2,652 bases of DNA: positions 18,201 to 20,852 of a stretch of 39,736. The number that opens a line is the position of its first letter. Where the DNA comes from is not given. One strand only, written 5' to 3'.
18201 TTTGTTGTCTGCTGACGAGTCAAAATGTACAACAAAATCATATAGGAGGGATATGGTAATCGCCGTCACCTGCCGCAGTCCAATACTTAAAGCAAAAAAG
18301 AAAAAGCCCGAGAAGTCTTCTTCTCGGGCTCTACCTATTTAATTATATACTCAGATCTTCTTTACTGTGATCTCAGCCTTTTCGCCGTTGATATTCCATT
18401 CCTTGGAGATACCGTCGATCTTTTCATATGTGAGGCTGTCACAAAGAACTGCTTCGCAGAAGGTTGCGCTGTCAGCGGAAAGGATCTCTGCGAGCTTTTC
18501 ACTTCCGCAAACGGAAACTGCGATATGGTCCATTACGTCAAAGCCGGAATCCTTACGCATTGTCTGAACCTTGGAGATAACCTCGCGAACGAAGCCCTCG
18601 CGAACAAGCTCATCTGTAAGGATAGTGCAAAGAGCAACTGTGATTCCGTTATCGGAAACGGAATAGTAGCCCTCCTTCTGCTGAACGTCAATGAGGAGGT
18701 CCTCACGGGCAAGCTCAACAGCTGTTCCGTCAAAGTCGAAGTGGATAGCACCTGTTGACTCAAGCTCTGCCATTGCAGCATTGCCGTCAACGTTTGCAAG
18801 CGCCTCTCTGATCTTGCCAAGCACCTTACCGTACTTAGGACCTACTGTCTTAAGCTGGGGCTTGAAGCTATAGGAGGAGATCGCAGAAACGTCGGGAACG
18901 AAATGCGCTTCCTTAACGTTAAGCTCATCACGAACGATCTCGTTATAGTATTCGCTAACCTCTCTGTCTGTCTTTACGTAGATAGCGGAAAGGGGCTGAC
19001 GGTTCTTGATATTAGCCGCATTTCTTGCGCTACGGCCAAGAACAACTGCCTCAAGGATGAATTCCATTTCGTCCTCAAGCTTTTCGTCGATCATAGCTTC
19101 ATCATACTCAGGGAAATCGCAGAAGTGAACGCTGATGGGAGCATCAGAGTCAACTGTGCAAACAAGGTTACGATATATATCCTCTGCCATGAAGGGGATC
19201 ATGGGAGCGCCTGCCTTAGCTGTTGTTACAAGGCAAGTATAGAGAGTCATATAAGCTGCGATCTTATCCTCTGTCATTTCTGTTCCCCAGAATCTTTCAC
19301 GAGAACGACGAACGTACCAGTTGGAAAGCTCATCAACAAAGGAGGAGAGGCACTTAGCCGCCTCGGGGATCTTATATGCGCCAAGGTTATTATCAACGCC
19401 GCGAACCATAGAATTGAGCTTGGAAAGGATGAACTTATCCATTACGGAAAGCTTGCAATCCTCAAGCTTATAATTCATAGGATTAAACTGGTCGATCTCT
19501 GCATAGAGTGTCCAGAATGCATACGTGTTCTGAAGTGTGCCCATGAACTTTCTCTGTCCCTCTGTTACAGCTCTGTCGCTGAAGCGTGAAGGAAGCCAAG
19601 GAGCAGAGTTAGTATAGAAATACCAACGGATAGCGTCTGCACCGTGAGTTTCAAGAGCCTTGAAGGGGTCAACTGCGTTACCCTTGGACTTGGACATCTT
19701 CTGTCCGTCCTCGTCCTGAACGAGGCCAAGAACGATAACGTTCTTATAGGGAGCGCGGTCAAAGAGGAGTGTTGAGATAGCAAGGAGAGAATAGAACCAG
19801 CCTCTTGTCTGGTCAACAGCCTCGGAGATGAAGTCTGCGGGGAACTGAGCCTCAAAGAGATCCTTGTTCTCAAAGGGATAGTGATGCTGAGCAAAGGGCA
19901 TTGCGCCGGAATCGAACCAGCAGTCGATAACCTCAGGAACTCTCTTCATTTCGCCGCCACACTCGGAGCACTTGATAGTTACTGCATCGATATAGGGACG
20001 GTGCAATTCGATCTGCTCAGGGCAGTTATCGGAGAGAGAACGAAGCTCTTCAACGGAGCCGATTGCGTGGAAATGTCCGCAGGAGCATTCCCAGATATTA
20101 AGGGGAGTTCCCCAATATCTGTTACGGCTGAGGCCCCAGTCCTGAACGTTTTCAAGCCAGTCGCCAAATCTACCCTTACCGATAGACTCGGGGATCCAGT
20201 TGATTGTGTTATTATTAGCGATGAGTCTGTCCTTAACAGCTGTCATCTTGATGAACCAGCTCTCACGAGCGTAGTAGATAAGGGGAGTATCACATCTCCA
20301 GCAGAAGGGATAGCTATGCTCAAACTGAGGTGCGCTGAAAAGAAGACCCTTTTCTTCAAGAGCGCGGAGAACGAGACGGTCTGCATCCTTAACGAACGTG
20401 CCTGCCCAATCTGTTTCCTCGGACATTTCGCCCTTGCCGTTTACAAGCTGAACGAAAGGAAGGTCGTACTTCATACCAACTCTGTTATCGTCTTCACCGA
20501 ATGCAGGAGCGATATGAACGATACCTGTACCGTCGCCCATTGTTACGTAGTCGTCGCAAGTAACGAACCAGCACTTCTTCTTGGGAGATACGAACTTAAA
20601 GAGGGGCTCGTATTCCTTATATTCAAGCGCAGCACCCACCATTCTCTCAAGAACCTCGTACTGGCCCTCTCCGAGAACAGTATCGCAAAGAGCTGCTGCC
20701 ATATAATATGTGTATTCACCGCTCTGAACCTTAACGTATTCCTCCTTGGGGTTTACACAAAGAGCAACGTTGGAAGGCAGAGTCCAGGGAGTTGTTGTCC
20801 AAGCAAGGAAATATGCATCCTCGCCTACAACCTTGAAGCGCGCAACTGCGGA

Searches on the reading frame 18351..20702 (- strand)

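Call 53: search_protein_families(library=pfam, proteins=[window:18351-20702:-], max_evalue=0.00001)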
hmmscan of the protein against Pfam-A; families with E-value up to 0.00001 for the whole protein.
window:18351-20702:- (783 aa): 4 families
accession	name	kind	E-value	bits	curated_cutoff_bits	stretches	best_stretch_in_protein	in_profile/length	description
PF00133.28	tRNA-synt_1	-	8.9e-70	235.9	22.7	1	28-365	180-404/414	tRNA synthetases class I (I, L, M and V)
PF19302.4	DUF5915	-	4.1e-49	167.2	27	1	588-782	2-194/195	Domain of unknown function (DUF5915)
PF08264.19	Anticodon_1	-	9.6e-29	100.6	25.1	1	422-574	1-147/148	Anticodon-binding domain of tRNA ligase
PF09334.17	tRNA-synt_1g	-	1.6e-08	34.1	20.1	0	321-379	314-371/391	tRNA synthetases class I (M)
